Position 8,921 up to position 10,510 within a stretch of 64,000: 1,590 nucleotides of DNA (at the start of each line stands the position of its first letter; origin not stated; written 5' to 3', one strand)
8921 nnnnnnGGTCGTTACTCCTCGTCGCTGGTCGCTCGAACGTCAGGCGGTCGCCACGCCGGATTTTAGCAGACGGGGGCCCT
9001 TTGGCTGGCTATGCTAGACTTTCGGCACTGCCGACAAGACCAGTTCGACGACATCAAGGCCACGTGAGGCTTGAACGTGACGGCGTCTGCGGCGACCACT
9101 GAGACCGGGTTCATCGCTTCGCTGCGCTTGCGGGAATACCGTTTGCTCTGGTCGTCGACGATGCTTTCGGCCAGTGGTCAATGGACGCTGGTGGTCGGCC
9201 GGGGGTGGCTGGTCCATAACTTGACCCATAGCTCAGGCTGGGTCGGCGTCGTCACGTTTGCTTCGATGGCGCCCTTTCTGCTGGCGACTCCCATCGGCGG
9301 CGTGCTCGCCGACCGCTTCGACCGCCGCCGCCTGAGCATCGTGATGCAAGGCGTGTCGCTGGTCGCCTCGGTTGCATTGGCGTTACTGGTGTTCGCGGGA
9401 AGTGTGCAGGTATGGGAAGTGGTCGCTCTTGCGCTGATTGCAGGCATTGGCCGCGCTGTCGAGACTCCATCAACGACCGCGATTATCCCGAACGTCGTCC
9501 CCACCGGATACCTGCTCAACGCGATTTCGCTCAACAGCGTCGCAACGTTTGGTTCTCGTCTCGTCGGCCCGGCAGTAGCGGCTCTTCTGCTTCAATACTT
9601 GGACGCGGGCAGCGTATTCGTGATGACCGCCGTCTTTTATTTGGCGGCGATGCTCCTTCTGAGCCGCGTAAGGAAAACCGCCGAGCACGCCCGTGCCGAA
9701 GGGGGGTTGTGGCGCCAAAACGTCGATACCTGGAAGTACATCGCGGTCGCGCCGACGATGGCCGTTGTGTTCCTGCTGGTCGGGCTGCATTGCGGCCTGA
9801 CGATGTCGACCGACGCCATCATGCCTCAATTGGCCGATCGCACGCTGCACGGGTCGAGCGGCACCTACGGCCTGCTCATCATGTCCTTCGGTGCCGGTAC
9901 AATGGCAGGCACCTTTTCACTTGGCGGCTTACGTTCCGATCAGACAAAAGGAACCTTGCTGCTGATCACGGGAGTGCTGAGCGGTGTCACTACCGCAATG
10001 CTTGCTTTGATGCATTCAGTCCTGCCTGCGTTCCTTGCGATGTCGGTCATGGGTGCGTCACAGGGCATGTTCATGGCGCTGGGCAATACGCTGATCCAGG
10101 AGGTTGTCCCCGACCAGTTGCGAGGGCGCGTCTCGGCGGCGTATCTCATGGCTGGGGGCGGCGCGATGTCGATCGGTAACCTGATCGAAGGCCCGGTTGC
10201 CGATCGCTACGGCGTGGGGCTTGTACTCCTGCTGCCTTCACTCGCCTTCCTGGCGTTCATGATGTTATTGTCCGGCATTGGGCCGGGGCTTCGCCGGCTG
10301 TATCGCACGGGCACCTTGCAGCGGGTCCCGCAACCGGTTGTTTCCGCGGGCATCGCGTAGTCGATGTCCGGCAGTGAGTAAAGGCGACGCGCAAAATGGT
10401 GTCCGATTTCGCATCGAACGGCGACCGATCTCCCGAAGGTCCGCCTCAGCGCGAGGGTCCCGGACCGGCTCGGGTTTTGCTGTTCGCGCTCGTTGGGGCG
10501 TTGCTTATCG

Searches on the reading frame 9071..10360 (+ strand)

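Call 50: search_protein_families(library=pfam, proteins=[window:9071-10360:+], max_evalue=0.01)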
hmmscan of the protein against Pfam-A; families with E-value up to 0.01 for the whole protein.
window:9071-10360:+ (429 aa): 2 families
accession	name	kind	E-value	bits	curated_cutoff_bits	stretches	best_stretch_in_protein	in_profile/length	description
PF05977.19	MFS_3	-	2.2e-56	191.9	27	1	15-400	4-390/524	Transmembrane secretion effector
PF07690.21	MFS_1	-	1.2e-34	120.2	33.4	1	26-369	1-346/347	Major Facilitator Superfamily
